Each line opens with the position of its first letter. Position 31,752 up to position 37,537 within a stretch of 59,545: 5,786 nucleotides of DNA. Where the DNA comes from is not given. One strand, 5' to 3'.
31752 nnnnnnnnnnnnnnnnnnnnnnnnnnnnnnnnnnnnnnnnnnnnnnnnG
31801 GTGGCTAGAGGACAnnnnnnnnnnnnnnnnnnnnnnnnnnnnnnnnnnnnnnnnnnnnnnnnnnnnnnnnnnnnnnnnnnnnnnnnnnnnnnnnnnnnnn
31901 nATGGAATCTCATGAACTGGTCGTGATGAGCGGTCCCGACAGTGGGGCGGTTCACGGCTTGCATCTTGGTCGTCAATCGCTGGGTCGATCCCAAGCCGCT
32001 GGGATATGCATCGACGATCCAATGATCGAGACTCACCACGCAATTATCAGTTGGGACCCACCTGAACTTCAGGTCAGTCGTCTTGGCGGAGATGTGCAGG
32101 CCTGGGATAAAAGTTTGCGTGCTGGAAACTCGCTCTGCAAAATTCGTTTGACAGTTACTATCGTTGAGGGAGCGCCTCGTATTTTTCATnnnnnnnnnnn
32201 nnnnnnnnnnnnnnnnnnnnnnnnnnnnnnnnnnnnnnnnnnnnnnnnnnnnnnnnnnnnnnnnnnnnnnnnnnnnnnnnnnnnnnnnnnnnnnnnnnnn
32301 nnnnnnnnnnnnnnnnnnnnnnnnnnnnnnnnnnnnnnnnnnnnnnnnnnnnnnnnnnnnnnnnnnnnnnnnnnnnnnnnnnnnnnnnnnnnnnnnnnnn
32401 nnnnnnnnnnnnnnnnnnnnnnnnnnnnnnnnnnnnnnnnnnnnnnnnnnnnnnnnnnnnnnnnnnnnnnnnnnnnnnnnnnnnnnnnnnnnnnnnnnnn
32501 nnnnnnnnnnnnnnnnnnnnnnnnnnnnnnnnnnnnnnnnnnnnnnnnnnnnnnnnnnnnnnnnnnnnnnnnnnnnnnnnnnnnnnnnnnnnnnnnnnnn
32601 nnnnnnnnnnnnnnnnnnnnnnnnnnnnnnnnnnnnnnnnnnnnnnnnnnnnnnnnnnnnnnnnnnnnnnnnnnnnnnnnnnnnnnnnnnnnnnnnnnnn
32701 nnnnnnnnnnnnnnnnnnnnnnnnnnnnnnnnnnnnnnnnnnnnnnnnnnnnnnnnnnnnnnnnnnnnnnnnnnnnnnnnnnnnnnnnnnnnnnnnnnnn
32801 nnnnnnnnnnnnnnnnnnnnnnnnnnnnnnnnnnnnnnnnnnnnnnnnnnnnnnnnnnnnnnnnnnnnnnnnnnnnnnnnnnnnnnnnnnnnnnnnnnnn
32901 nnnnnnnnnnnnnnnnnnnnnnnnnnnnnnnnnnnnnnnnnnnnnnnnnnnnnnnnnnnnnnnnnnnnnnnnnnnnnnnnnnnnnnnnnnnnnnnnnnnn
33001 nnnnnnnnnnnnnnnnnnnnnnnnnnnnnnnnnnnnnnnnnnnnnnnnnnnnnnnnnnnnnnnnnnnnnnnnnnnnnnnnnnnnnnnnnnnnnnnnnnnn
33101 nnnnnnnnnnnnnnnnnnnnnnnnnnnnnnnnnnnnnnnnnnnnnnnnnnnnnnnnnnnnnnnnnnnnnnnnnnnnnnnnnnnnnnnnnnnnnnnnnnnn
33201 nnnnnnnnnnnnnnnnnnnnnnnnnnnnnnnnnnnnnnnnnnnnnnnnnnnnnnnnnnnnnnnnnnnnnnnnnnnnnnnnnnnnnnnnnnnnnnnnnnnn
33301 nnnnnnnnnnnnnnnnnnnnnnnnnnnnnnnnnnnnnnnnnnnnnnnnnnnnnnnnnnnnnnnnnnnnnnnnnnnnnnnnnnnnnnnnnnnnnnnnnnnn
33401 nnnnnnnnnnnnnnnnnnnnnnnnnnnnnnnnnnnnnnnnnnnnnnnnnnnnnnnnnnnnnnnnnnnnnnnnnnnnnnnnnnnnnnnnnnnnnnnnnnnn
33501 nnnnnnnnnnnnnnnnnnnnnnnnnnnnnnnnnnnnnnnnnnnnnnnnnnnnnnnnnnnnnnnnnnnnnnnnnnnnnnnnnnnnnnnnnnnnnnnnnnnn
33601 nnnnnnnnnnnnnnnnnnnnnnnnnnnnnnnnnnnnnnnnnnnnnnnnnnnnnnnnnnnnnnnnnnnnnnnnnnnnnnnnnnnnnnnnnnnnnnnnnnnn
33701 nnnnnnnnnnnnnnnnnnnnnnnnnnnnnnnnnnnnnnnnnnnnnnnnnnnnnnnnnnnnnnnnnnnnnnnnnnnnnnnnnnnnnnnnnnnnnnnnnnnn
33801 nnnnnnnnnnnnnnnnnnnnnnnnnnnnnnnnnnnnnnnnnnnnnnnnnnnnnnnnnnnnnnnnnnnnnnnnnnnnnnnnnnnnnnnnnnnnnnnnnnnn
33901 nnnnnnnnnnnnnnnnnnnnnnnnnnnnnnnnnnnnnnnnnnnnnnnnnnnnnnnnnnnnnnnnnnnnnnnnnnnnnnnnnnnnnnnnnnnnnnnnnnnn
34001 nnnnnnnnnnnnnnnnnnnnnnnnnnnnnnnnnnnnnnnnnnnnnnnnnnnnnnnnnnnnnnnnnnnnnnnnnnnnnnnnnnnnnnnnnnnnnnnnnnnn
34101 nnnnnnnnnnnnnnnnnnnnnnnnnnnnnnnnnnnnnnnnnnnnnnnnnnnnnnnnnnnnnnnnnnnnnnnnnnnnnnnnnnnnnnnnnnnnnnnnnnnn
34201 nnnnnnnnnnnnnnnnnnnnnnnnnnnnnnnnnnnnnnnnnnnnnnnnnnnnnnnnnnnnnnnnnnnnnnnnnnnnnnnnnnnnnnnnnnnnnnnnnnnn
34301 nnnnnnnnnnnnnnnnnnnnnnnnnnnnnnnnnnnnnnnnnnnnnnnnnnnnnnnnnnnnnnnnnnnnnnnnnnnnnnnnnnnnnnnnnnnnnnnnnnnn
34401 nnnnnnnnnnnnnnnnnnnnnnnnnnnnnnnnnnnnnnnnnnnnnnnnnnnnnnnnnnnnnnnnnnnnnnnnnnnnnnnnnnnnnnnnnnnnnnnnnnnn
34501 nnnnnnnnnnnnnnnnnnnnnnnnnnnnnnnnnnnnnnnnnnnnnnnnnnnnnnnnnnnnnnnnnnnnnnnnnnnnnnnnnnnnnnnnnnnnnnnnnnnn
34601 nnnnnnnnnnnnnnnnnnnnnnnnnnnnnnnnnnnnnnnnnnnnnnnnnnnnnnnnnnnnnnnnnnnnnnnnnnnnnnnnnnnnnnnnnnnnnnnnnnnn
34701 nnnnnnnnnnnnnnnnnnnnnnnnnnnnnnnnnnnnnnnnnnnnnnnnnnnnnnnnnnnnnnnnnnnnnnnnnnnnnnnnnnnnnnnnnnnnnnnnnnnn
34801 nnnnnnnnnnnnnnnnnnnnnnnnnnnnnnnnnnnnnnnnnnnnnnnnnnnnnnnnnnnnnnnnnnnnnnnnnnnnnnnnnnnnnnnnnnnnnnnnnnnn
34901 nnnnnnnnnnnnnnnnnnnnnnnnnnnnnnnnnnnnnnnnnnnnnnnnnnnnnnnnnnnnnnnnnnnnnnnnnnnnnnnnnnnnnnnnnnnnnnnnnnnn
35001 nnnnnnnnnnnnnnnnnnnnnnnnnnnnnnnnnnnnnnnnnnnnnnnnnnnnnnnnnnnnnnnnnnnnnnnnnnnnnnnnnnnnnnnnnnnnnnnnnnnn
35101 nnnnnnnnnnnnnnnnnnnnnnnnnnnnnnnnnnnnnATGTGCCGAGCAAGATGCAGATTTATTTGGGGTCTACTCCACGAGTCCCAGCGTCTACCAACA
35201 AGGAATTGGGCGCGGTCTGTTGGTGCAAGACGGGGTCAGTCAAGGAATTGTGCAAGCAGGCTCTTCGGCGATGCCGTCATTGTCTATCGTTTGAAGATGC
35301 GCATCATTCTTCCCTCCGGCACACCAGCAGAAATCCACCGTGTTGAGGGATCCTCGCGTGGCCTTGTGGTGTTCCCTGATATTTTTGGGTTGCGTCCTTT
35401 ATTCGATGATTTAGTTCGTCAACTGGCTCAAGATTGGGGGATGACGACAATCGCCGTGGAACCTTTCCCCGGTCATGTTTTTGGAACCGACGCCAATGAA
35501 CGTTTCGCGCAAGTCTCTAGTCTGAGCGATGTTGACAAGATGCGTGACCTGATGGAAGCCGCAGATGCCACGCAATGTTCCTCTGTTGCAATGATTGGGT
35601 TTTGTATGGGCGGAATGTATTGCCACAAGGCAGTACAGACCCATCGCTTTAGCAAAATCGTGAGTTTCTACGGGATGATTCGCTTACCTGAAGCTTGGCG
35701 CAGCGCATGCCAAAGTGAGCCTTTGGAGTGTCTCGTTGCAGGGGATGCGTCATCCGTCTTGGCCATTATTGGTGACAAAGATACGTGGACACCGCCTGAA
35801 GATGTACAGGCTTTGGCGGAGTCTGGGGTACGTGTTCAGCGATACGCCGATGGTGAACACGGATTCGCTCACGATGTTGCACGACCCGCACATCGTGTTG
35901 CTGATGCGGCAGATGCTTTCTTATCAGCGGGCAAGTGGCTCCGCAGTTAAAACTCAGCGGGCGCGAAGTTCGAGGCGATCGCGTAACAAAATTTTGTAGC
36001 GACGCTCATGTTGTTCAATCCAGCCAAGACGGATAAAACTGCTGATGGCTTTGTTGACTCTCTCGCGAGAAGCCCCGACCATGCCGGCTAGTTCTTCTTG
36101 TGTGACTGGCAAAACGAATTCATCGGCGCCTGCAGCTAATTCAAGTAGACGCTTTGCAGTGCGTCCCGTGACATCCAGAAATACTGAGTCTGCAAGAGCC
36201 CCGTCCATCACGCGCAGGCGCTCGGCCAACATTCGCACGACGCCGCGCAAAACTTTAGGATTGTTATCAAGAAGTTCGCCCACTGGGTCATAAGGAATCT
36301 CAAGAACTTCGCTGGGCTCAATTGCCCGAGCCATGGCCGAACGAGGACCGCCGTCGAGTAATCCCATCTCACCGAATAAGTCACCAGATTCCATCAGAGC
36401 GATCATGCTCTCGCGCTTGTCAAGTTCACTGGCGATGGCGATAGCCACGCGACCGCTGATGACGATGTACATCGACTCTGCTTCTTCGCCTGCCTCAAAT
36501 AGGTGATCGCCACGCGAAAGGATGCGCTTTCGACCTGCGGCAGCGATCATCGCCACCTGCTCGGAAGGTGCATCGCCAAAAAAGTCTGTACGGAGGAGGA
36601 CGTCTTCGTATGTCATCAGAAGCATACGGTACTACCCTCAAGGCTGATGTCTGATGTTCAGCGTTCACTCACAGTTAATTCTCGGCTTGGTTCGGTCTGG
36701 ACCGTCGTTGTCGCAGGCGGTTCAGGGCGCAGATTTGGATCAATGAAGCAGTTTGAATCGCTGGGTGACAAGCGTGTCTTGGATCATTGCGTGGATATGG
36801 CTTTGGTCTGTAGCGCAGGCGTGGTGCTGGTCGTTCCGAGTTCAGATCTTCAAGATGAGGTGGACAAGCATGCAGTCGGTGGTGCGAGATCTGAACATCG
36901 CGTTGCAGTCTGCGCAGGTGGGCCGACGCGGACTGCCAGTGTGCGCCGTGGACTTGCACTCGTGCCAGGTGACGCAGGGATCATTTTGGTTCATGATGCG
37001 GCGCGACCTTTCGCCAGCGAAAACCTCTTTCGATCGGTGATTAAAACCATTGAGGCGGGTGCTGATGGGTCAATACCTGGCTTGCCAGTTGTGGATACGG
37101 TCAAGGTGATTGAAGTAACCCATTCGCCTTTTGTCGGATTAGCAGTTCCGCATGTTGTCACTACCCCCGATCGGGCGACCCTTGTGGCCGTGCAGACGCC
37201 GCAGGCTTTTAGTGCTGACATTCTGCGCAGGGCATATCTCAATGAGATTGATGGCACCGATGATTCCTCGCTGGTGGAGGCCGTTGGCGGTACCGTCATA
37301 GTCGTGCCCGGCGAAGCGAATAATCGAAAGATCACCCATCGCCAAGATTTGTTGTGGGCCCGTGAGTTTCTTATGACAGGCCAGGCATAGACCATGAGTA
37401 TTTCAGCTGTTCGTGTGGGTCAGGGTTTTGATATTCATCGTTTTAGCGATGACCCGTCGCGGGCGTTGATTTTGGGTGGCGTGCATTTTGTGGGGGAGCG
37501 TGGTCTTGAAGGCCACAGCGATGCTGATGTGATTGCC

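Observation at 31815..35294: Orphan FHA-domain, triple P-loop FtsK/SpoIIIE ATPase (EssC/EccC-like) with no other type VII secretion genes nearby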

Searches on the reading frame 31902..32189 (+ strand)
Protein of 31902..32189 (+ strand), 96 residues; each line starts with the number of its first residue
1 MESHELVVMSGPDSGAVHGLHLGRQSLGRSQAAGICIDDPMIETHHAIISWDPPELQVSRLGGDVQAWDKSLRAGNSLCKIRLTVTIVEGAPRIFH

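Call 94: search_solved_structures(query=A5, max_evalue=10, show_alignments=2)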
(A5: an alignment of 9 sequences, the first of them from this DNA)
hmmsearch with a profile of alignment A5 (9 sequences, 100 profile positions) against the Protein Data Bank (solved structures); distinct sequences matched with E-value up to 10: 25.
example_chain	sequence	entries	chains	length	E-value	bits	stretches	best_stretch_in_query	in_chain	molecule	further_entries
2kb3_A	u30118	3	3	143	0.002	21.7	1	6-62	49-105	Oxoglutarate dehydrogenase inhibitor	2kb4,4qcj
8p5x_G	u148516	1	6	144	0.002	21.6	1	6-62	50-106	Oxoglutarate dehydrogenase inhibitor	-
6hc1_A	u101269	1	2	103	0.0062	20.1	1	6-71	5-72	GGDEF domain protein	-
6hc0_B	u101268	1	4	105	0.0068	20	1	6-71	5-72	GGDEF domain protein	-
6i2q_B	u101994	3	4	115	0.008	19.7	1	6-62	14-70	Glycogen accumulation regulator GarA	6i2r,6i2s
2kfu_A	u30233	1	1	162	0.012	19.1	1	6-62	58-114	Rv1827 pThr 22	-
6i2p_D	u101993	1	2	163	0.012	19.1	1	6-62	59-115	Glycogen accumulation regulator GarA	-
7rj3_A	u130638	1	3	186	0.017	18.6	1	6-62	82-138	Glycogen accumulation regulator GarA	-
8p5r_G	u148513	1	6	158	0.022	18.3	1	6-62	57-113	Glycogen accumulation regulator GarA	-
2kkl_A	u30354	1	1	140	0.028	18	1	6-62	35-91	Uncharacterized protein Mb1858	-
6hbz_A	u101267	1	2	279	0.052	17.1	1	6-71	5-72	GGDEF domain protein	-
3gqs_A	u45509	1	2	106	0.066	16.8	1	4-68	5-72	Adenylate cyclase-like protein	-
3po8_A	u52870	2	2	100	0.093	16.3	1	14-54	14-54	Putative uncharacterized protein TB39.8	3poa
2lc1_A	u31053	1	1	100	0.11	16.1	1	14-54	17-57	Putative uncharacterized protein TB39.8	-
1uht_A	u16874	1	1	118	0.13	15.8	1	3-65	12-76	expressed protein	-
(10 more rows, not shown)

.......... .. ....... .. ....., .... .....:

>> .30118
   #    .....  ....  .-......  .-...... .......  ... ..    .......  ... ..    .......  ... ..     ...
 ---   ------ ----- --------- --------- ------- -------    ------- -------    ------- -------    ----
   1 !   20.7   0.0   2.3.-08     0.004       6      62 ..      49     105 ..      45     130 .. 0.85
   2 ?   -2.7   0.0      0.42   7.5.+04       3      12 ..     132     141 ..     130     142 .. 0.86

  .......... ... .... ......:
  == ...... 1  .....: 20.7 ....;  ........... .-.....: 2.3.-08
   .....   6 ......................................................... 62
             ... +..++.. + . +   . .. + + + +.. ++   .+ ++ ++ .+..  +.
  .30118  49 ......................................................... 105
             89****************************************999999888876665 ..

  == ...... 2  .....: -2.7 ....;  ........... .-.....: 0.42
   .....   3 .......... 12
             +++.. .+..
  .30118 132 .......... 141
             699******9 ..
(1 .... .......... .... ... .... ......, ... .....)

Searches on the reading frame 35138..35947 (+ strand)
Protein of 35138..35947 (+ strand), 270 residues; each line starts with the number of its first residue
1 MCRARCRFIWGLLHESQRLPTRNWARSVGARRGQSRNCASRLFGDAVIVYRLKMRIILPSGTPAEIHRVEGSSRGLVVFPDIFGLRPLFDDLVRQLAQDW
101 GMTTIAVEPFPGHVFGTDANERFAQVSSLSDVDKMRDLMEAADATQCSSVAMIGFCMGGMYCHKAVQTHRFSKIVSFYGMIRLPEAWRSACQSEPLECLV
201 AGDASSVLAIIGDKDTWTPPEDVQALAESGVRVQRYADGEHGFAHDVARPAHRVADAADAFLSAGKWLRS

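Call 7: search_protein_families(library=pfam, proteins=[window:35138-35947:+], max_evalue=0.001)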
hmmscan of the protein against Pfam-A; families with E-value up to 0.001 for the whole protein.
window:35138-35947:+ (270 aa): 1 family
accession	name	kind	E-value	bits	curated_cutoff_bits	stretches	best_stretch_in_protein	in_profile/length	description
PF01738.24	DLH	-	3.4e-13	50.1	21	1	73-268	13-213/217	Dienelactone hydrolase family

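Call 83: search_protein_families(library=padloc, proteins=[window:35297-35947:+], max_evalue=0.01)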
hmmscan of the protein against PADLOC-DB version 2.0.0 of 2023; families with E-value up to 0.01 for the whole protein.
window:35297-35947:+ (217 aa): 0 families

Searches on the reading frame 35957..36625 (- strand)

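Call 7: search_protein_families(library=pfam, proteins=[window:35957-36625:-], max_evalue=0.001)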
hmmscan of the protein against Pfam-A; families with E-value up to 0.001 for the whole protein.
window:35957-36625:- (223 aa): 3 families
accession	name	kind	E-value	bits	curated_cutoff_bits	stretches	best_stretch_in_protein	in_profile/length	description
PF00027.35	cNMP_binding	-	7.6e-23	80.7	27.5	1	35-122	3-89/89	Cyclic nucleotide-binding domain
PF13545.12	HTH_Crp_2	-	4e-16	59.2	27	1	155-221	2-68/70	Crp-like helix-turn-helix domain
PF25213.1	HVO_A0261_N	-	0.00016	21.9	35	1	173-212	24-63/86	HVO_A0261 N-terminal domain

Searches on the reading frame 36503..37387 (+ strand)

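Call 7: search_protein_families(library=pfam, proteins=[window:36503-37387:+], max_evalue=0.001)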
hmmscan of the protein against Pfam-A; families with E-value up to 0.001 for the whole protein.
window:36503-37387:+ (295 aa): 2 families
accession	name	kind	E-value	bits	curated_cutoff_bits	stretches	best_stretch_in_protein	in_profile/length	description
PF01128.25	IspD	-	5.1e-45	154.4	27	1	66-290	2-219/221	2-C-methyl-D-erythritol 4-phosphate cytidylyltransferase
PF12804.13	NTP_transf_3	-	4e-09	37.3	27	1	68-188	2-117/160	MobA-like NTP transferase domain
